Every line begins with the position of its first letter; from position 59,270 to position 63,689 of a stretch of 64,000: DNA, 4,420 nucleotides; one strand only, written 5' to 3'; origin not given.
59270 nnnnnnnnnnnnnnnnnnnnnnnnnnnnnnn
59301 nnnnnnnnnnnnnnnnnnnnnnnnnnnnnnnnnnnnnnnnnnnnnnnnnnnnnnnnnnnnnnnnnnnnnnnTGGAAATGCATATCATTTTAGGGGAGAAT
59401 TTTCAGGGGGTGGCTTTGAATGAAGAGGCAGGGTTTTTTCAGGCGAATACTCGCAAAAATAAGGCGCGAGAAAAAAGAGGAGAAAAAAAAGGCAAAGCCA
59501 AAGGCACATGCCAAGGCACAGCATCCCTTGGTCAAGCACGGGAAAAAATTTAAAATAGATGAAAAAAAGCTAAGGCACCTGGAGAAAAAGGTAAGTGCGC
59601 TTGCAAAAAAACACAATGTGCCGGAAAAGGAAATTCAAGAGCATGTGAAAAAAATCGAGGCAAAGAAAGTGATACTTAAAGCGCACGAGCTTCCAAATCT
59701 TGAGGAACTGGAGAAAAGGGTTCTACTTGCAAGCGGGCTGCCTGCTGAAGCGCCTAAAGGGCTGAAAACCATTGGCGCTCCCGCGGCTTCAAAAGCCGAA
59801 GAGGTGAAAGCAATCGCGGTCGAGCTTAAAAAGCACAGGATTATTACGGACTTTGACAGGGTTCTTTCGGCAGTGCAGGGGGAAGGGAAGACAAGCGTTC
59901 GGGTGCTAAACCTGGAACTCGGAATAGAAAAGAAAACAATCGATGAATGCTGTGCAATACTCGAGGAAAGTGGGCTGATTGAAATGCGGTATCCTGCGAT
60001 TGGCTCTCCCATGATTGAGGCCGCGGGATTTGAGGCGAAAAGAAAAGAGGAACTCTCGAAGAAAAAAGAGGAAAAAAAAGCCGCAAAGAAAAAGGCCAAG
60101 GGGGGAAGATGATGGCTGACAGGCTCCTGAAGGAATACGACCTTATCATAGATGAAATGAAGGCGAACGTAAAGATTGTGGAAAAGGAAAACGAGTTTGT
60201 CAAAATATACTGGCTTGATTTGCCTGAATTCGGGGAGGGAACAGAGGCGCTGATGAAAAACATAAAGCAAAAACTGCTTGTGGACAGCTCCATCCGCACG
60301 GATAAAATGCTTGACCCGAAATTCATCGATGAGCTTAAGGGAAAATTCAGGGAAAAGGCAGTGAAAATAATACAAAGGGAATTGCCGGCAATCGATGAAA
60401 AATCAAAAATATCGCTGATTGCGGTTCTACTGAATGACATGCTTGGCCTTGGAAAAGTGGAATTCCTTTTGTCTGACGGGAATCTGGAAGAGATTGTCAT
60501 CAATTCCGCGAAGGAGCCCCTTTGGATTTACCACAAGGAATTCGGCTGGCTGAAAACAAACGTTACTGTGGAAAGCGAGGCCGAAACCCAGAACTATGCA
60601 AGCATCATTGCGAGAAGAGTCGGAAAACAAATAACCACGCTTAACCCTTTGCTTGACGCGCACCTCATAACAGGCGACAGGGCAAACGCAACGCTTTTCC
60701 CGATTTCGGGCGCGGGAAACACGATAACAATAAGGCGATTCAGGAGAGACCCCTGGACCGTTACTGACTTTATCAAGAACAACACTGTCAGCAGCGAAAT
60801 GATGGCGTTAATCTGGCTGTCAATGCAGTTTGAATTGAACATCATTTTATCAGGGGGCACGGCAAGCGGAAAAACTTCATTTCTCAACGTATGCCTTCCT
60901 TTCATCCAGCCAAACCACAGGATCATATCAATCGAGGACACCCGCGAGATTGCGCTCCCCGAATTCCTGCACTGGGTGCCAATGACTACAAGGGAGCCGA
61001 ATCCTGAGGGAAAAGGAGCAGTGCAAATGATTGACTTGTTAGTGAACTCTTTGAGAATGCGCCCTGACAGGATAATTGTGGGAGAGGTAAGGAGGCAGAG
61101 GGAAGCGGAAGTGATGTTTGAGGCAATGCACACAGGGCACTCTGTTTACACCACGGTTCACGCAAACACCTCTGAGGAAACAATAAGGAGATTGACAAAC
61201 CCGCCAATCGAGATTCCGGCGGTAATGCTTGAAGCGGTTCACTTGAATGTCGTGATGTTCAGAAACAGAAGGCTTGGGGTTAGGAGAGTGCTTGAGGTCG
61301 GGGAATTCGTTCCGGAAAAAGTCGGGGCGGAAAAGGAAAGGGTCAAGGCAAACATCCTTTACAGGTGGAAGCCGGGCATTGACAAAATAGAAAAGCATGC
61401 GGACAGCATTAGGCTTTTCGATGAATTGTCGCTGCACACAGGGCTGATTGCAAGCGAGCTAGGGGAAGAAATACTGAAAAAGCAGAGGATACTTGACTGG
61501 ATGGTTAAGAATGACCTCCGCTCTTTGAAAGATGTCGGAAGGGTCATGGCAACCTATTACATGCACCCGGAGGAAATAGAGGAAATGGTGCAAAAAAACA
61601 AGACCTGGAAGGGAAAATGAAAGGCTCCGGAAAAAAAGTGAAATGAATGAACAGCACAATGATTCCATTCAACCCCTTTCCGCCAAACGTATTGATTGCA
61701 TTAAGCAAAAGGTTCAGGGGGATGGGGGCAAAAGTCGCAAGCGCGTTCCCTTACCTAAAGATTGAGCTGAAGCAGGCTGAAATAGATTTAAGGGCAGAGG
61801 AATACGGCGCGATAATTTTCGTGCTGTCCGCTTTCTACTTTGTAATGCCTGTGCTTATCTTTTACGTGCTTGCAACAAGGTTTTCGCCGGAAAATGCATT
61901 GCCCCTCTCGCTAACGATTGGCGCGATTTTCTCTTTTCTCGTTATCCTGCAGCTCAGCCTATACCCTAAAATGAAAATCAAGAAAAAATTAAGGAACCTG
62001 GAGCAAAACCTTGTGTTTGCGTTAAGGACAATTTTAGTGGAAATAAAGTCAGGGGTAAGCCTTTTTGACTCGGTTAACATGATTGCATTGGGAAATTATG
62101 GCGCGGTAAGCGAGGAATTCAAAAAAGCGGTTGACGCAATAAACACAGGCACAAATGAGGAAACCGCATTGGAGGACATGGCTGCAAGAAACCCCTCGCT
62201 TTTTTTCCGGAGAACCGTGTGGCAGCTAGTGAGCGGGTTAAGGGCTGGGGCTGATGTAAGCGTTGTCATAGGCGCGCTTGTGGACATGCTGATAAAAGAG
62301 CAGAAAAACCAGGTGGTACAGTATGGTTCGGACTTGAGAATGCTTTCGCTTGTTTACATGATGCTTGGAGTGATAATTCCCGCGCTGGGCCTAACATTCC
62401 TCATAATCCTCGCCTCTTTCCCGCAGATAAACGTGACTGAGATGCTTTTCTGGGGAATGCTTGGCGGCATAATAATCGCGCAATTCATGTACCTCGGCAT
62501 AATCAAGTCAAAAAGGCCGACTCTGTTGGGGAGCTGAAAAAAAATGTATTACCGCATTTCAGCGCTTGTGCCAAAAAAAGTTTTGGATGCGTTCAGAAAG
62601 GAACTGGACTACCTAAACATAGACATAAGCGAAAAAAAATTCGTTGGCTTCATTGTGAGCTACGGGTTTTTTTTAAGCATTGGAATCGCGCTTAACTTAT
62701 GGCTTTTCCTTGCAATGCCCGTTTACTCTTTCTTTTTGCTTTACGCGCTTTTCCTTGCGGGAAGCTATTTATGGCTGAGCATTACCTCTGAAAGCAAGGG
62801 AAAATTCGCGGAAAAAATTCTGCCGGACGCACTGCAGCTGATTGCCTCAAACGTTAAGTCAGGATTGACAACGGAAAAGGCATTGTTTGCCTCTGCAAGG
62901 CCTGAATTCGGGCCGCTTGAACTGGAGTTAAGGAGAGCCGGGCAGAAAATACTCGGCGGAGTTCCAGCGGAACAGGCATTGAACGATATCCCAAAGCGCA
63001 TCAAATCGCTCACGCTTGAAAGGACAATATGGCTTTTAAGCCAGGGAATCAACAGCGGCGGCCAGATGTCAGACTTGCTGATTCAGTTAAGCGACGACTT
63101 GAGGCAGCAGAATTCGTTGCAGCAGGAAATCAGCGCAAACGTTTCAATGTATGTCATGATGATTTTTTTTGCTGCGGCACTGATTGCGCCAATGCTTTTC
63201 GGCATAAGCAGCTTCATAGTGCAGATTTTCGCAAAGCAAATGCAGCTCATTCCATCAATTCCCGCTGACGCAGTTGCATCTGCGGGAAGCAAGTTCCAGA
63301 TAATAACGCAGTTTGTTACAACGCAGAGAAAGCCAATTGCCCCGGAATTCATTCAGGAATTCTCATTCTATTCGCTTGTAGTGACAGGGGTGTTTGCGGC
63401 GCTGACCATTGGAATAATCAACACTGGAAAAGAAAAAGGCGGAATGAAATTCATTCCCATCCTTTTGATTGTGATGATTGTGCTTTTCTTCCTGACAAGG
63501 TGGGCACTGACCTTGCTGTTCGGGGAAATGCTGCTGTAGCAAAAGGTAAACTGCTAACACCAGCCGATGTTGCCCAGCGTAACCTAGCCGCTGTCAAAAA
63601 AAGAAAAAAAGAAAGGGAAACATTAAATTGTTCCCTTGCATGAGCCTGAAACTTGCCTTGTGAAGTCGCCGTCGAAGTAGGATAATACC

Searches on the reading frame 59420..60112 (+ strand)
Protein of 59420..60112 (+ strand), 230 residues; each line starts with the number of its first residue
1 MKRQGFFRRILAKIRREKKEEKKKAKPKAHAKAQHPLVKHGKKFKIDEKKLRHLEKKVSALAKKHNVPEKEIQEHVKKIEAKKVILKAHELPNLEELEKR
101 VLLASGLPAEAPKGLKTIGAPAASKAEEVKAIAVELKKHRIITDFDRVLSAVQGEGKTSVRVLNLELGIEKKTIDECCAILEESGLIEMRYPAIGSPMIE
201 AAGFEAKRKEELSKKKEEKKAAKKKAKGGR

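Call 3: search_protein_families(library=pfam, proteins=[window:59420-60112:+], max_evalue=0.01)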
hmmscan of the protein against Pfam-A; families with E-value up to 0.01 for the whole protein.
window:59420-60112:+ (230 aa): 2 families
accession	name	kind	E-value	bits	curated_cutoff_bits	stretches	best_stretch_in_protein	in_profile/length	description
PF01978.25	TrmB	-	0.0057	16.9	25.6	0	53-87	20-54/68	Sugar-specific transcriptional regulator TrmB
PF22977.2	WHD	-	0.0065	16.6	27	0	7-106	24-119/221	Winged helix domain, variant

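Call 4: search_protein_families(library=ncbifam, proteins=[window:59420-60112:+], max_evalue=0.01)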
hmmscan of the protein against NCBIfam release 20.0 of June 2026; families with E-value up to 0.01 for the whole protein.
window:59420-60112:+ (230 aa): 2 families
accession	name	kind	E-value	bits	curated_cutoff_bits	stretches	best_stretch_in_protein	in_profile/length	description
TIGR01884.1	cas_HTH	subfamily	1.8e-06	27.5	60.2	1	147-188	146-187/202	CRISPR-associated CARF protein Csa3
NF008121.0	PRK10869.1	equivalog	0.0079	14.8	418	1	33-101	280-350/553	DNA repair protein RecN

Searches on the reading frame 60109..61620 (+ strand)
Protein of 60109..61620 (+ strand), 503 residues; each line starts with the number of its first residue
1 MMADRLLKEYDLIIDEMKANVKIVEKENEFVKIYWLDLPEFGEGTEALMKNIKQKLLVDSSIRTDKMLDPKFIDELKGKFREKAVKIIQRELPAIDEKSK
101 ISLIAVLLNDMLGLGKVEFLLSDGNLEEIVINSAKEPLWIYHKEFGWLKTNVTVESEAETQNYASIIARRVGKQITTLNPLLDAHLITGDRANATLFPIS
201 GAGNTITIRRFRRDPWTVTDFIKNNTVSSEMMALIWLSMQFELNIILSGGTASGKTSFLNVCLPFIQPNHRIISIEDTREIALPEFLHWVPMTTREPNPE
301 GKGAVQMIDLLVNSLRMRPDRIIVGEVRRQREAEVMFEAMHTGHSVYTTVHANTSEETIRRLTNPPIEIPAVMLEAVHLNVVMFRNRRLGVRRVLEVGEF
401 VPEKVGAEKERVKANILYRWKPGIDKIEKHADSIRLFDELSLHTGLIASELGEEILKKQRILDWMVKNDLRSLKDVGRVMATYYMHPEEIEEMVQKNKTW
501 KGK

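Call 3: search_protein_families(library=pfam, proteins=[window:60109-61620:+], max_evalue=0.01)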
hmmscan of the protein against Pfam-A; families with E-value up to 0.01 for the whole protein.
window:60109-61620:+ (503 aa): 2 families
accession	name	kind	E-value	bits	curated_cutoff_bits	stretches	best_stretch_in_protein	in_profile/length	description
PF00437.27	T2SSE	-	3.5e-34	118.5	24.9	1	197-365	99-258/370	Type II/IV secretion system protein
PF21640.2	LytM_N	-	0.00063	20.3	27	0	13-60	21-65/88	LytM, N-terminal domain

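Call 4: search_protein_families(library=ncbifam, proteins=[window:60109-61620:+], max_evalue=0.01)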
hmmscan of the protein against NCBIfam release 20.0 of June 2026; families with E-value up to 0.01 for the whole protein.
window:60109-61620:+ (503 aa): 19 families
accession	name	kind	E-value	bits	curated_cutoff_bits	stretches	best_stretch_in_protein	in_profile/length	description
NF058587.1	archaellum_moto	equivalog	1.5e-79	268.2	550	1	65-484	112-518/527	archaellum flagellar ATPase motor FlaI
TIGR03819.1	heli_sec_ATPase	hypoth_equivalog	9.2e-55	186.2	373.15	1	88-363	25-298/340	TadA family conjugal transfer-associated ATPase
TIGR02788.1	VirB11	equivalog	6.5e-39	133.8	249.95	1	121-363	2-263/308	P-type DNA transfer ATPase VirB11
NF053672.1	bindosome_BasE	exception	2.2e-37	129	1000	1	18-363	50-389/512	bindosome assembly system ATPase subunit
TIGR02782.1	TrbB_P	equivalog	3.9e-35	121.6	304.55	1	116-397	13-290/303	P-type conjugative transfer ATPase TrbB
NF010469.0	PRK13894.1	subfamily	7.5e-30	104.4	508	1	117-397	27-304/320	conjugal transfer ATPase TrbB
NF010475.0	PRK13900.1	equivalog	2.2e-28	99.3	389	1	230-362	148-279/333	type IV secretion system ATPase VirB11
NF010407.0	PRK13833.1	subfamily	2.5e-27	96.1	499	1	108-405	14-308/323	conjugal transfer protein TrbB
NF041000.1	ATPase_ComGA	equivalog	5.9e-20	71.4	300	1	245-364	131-244/267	competence type IV pilus ATPase ComGA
NF010425.0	PRK13851.1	equivalog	2.8e-19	69.2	461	1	231-359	151-277/344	type IV secretion system protein VirB11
NF007755.0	PRK10436.1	equivalog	2.9e-15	55.9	617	1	245-383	222-350/465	type II secretion system protein GspE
TIGR02538.1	type_IV_pilB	equivalog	2.2e-14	53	675.65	1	245-383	319-447/564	type IV-A pilus assembly ATPase PilB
TIGR01420.1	pilT_fam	subfamily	4.6e-13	49.1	319.1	1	245-363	125-240/343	PilT/PilU family type 4a pilus ATPase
TIGR02533.1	type_II_gspE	equivalog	2.5e-11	42.9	630.25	1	245-383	246-374/486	type II secretion system ATPase GspE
NF053534.1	T4PilAsmATPsTfpB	equivalog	2.7e-10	39.3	850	1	237-385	329-470/584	type IV pilus assembly ATPase TfpB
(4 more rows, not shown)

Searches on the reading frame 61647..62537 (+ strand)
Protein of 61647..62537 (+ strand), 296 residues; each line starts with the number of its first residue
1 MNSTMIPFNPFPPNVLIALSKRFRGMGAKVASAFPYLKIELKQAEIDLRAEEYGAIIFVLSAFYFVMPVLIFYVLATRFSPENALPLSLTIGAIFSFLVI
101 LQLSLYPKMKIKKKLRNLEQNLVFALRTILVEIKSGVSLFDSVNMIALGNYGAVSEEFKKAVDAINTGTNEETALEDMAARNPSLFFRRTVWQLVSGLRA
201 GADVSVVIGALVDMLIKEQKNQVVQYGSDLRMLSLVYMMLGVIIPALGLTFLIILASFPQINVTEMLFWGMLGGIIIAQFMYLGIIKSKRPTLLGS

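Call 3: search_protein_families(library=pfam, proteins=[window:61647-62537:+], max_evalue=0.01)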
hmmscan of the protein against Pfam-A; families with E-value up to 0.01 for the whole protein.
window:61647-62537:+ (296 aa): 1 family
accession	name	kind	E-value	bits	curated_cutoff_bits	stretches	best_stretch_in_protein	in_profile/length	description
PF00482.28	T2SSF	-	4.1e-12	46.6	25.2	1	126-249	2-122/125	Type II secretion system (T2SS), protein F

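Call 4: search_protein_families(library=ncbifam, proteins=[window:61647-62537:+], max_evalue=0.01)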
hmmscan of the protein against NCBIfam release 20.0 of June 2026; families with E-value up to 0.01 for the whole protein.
window:61647-62537:+ (296 aa): 0 families

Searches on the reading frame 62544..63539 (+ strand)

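Call 3: search_protein_families(library=pfam, proteins=[window:62544-63539:+], max_evalue=0.01)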
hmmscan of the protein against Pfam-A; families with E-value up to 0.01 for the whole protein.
window:62544-63539:+ (331 aa): 1 family
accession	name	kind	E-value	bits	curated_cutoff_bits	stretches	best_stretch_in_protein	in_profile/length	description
PF00482.28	T2SSF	-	2.9e-14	53.6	25.2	1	97-219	2-121/125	Type II secretion system (T2SS), protein F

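Call 4: search_protein_families(library=ncbifam, proteins=[window:62544-63539:+], max_evalue=0.01)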
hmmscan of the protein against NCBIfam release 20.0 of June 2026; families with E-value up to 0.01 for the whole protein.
window:62544-63539:+ (331 aa): 2 families
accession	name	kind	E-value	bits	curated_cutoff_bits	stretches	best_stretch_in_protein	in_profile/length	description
NF004705.1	PRK06041.1-3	equivalog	1.1e-07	31.2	400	1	111-327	265-463/465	archaellar assembly protein ArlJ/FlaJ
TIGR02120.1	GspF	equivalog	8.3e-05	22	424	1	100-239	72-207/401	type II secretion system inner membrane protein GspF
